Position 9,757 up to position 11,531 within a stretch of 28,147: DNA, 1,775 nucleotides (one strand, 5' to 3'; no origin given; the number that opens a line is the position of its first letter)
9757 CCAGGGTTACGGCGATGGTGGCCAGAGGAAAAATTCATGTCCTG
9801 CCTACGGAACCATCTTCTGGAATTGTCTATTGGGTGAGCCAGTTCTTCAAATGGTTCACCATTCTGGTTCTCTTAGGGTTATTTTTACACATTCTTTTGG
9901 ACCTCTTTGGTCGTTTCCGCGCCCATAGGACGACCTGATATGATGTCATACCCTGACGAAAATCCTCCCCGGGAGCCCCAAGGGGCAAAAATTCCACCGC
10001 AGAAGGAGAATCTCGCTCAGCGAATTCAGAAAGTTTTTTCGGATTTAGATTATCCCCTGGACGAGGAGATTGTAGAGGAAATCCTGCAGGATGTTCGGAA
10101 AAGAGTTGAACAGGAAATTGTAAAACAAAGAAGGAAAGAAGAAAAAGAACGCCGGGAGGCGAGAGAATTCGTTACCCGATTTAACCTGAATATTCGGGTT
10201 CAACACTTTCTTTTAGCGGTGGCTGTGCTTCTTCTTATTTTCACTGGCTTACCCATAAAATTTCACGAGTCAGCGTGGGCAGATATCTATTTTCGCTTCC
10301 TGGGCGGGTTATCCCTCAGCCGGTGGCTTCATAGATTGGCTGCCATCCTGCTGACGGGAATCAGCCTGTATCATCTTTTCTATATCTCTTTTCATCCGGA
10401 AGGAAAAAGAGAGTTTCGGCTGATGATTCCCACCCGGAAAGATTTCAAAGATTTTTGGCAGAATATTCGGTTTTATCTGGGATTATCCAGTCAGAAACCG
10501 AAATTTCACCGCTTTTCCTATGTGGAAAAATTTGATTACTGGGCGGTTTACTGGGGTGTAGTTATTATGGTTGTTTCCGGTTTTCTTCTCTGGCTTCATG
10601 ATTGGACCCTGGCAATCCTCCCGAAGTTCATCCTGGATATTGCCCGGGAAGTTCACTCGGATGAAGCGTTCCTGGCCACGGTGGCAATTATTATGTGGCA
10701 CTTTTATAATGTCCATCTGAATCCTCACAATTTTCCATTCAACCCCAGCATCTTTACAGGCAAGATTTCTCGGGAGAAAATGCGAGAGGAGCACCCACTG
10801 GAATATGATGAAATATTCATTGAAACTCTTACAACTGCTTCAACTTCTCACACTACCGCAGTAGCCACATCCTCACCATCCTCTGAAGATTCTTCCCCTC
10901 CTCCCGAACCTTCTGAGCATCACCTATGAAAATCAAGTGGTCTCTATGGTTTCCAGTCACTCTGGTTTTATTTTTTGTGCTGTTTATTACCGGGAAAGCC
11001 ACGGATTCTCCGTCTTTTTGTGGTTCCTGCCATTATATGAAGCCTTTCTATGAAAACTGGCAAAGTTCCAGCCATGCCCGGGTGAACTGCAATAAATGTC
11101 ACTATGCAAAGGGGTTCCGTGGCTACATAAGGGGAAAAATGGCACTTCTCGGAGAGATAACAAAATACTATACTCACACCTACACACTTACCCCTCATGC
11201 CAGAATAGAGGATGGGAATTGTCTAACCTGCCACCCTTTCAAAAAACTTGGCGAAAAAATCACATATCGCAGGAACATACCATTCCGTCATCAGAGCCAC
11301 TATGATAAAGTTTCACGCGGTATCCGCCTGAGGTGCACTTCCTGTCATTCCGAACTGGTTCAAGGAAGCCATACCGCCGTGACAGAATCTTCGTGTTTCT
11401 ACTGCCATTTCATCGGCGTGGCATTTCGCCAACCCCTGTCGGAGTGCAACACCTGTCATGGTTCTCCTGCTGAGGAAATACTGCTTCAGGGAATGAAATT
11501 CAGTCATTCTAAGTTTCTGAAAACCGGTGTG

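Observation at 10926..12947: Giant (672 aa) membrane-anchored cytochrome with an NrfH-type CXXCHXM first heme site, one CX3CH site and a duplicated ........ helix motif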

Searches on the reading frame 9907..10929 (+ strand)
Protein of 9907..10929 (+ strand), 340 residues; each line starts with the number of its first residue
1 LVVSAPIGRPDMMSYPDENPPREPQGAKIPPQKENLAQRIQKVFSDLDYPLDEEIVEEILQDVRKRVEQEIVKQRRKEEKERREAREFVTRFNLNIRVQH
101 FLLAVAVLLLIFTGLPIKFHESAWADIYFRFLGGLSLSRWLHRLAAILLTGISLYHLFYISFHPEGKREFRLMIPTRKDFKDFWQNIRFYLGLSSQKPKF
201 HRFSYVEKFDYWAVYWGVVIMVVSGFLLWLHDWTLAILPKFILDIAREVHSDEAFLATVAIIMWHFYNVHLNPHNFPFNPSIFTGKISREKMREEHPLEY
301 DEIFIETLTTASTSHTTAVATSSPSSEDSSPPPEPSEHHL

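Call 5: search_protein_families(library=pfam, proteins=[window:9907-10929:+], max_evalue=0.01)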
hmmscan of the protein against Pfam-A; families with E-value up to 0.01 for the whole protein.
window:9907-10929:+ (340 aa): 1 family
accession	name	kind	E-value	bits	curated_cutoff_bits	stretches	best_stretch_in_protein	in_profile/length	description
PF01292.26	Ni_hydr_CYTB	-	1.6e-12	48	30.1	1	91-268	1-161/179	Prokaryotic cytochrome b561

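Call 6: search_protein_families(library=ncbifam, proteins=[window:9907-10929:+], max_evalue=0.01)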
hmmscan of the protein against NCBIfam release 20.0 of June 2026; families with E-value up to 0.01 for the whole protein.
window:9907-10929:+ (340 aa): 7 families
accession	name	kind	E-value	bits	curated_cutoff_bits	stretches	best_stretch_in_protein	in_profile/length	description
TIGR01583.1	formate-DH-gamm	equivalog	3.2e-15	56.6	115.85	1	89-303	2-201/204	formate dehydrogenase subunit gamma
TIGR02125.1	CytB-hydogenase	equivalog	2.3e-10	40.3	121.5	1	91-266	2-177/212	Ni/Fe-hydrogenase, b-type cytochrome subunit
NF007924.0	PRK10639.1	equivalog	1.5e-07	31.4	341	1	86-303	4-202/211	formate dehydrogenase cytochrome b556 subunit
NF007558.0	PRK10179.1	equivalog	0.00037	20.2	339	1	89-304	7-205/217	formate dehydrogenase-N subunit gamma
NF007551.0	PRK10171.1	equivalog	0.002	17.8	442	1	92-241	14-163/235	Ni/Fe-hydrogenase b-type cytochrome subunit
NF050014.1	HpsJ_like_B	equivalog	0.0021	17.8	260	1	25-115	169-251/254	hormogonium polysaccharide biosynthesis protein HpsJ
NF038277.1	accessory_MacP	equivalog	0.0032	17.9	45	1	41-110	32-94/98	cell wall synthase accessory phosphoprotein MacP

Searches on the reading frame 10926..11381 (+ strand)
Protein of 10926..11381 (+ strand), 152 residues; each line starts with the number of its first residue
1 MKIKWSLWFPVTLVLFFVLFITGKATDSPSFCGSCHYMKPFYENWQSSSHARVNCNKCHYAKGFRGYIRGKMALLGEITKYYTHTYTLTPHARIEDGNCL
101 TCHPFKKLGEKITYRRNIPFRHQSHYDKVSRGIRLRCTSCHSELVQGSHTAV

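Call 48: search_solved_structures(query=A3, max_evalue=0.1, show_alignments=2)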
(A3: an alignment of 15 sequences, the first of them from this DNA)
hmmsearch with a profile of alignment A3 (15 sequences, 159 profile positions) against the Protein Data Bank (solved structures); distinct sequences matched with E-value up to 0.1: 19.
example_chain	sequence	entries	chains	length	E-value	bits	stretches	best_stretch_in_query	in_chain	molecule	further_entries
2j7a_C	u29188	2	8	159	1.6e-13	54.1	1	12-118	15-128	CYTOCHROME C QUINOL DEHYDROGENASE NRFH | NAPC/NIRT CYTOCHROME C FAMILY PROTEIN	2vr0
7qth_A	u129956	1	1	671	0.0032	20.6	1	57-151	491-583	Extracellular iron oxide respiratory system surface decaheme cytochrome c component MtrC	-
9m8m_C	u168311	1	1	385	0.005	19.9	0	106-149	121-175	Photosynthetic reaction center cytochrome c subunit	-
2j7a_A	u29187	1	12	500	0.0097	19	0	58-117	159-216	CYTOCHROME C NITRITE REDUCTASE NRFA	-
2vr0_A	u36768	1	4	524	0.011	18.9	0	58-117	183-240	CYTOCHROME C NITRITE REDUCTASE, CATALYTIC SUBUNIT NFRA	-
1qn0_A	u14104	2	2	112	0.015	18.4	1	52-119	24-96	CYTOCHROME C3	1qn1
4lm8_A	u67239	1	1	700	0.018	18.1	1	57-151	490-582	Extracellular iron oxide respiratory system surface decaheme cytochrome c component MtrC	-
1wad_A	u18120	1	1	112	0.019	18.1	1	52-119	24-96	CYTOCHROME C3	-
8z82_C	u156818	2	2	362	0.022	17.8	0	61-122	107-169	Photosynthetic reaction center cytochrome c subunit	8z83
8qc9_A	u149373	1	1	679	0.024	17.7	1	57-151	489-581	Extracellular iron oxide respiratory system surface decaheme cytochrome c component MtrC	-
1i3q_I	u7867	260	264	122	0.027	17.6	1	37-115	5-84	DNA-DIRECTED RNA POLYMERASE II 14.2KD POLYPEPTIDE | DNA-directed RNA polymerase II, chain RPB9 | DNA-directed RNA polymerase II 14.2 kDa polypeptide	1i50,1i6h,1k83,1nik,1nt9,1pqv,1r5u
8qbq_A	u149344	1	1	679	0.027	17.6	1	57-151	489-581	Extracellular iron oxide respiratory system surface decaheme cytochrome c component MtrC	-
8qbz_A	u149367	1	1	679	0.027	17.6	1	57-151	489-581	Extracellular iron oxide respiratory system surface decaheme cytochrome c component MtrC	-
5c44_I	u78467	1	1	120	0.034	17.3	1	37-115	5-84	DNA-directed RNA polymerase II subunit RPB9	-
5fmf_I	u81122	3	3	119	0.035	17.2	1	37-115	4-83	DNA-DIRECTED RNA POLYMERASE II SUBUNIT RPB9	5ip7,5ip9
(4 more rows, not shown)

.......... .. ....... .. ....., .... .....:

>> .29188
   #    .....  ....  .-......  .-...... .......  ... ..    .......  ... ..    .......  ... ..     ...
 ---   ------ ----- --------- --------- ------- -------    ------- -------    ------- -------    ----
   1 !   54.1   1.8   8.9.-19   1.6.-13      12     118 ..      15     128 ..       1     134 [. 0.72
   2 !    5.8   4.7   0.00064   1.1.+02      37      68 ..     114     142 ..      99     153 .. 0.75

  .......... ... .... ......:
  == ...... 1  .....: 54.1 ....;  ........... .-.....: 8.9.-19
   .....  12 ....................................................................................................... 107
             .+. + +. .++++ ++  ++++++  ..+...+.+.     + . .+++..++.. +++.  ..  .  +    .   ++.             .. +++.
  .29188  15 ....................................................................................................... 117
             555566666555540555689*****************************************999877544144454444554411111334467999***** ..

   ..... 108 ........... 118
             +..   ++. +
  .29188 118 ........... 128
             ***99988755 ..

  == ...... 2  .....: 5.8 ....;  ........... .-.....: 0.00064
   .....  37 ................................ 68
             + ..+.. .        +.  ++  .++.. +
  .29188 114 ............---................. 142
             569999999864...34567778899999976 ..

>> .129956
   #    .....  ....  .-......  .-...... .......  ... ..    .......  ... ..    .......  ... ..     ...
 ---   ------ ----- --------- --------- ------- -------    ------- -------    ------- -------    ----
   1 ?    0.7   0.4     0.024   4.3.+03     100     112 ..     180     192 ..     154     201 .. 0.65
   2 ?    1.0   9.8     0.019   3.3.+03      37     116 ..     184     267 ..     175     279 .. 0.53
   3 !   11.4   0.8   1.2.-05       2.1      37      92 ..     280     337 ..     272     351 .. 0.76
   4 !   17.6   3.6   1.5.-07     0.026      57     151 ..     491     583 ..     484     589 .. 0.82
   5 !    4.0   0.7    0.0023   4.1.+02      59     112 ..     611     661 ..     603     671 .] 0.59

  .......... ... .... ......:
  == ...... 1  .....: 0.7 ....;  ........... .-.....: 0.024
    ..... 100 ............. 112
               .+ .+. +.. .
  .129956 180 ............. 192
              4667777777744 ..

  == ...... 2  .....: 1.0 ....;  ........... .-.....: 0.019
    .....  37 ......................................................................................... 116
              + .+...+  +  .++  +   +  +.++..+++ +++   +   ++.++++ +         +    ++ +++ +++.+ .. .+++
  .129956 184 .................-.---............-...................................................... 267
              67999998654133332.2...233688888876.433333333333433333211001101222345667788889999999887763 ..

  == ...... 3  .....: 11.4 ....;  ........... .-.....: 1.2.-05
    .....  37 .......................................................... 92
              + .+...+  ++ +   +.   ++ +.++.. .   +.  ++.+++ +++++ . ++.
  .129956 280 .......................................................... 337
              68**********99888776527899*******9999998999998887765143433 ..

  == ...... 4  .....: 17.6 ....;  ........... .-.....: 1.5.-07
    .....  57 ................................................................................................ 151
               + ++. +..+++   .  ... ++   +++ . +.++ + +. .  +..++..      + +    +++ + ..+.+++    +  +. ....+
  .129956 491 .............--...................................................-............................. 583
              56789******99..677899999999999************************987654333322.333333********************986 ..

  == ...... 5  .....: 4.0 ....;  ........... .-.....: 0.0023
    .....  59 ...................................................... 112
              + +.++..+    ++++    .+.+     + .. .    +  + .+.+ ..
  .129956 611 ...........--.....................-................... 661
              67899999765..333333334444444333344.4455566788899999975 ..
